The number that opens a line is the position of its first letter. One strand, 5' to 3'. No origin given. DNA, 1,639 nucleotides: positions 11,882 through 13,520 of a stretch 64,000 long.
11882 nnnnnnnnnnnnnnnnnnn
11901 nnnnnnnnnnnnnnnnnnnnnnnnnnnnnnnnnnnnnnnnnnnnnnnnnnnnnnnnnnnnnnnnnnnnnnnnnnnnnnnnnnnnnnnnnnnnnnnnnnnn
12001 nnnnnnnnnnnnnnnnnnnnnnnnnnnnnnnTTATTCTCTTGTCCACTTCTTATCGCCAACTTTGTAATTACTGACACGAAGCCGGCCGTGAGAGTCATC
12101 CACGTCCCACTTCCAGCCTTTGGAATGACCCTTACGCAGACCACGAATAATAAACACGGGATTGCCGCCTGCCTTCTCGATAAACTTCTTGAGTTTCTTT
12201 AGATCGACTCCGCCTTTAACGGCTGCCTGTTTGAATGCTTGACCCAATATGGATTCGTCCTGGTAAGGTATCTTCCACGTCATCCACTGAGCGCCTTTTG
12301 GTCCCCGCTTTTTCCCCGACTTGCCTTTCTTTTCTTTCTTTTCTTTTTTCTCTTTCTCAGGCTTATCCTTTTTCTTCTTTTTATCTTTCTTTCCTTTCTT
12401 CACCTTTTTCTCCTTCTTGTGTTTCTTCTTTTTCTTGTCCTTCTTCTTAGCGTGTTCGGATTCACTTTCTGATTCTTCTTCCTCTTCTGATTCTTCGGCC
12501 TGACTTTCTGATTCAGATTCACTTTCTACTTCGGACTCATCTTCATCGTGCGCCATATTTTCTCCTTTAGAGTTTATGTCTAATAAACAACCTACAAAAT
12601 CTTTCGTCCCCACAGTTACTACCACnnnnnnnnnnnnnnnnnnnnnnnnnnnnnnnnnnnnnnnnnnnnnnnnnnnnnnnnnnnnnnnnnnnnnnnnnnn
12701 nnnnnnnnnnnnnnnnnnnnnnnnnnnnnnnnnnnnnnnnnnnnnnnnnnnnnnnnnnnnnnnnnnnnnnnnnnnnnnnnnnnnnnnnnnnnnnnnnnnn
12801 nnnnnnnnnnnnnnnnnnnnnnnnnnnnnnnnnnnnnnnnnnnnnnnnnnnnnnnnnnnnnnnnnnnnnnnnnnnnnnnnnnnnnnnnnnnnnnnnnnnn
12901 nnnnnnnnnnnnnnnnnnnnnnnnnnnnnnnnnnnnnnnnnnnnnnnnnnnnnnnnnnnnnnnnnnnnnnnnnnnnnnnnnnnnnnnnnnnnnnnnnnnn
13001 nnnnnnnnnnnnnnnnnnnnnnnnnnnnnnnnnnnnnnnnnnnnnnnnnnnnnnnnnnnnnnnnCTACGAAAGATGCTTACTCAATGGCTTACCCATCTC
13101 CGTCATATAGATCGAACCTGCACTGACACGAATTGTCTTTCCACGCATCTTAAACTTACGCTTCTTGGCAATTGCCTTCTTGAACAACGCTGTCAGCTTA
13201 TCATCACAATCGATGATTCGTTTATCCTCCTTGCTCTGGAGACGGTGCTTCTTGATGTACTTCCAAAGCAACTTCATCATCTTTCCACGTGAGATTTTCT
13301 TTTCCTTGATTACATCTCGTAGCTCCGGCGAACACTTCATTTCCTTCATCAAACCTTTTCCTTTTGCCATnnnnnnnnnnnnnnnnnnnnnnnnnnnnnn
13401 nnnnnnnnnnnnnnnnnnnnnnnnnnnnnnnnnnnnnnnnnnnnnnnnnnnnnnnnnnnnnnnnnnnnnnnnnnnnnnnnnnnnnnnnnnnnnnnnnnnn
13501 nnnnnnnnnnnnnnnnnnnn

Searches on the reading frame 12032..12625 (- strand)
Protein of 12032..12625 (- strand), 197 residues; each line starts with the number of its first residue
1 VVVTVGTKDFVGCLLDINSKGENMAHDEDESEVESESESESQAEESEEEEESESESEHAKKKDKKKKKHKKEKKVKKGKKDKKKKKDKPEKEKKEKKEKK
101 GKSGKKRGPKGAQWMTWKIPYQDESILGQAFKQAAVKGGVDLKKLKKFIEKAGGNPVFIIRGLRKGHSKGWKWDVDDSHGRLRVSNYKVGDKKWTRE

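Call 34: search_protein_families(library=phrogs, proteins=[window:12032-12625:-], max_evalue=0.001)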
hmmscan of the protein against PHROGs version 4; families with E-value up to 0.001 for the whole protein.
window:12032-12625:- (197 aa): 0 families

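Call 36: search_protein_families(library=pfam, proteins=[window:12032-12625:-], max_evalue=0.05)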
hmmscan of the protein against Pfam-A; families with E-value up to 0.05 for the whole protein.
window:12032-12625:- (197 aa): 2 families
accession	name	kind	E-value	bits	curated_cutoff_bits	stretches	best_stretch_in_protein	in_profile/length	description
PF02724.19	CDC45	-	0.0077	15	34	1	26-100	124-207/624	CDC45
PF04147.17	Nop14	-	0.04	12.6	34.9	1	24-100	347-418/862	Nop14-like family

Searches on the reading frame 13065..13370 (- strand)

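Call 86: search_protein_families(library=pfam, proteins=[window:13065-13370:-], max_evalue=0.01)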
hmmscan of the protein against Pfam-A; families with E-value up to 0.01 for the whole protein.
window:13065-13370:- (101 aa): 1 family
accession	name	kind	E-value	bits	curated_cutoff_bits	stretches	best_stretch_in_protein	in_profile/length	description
PF02201.23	SWIB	-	8.4e-22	77.2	25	1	9-65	1-57/74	SWIB/MDM2 domain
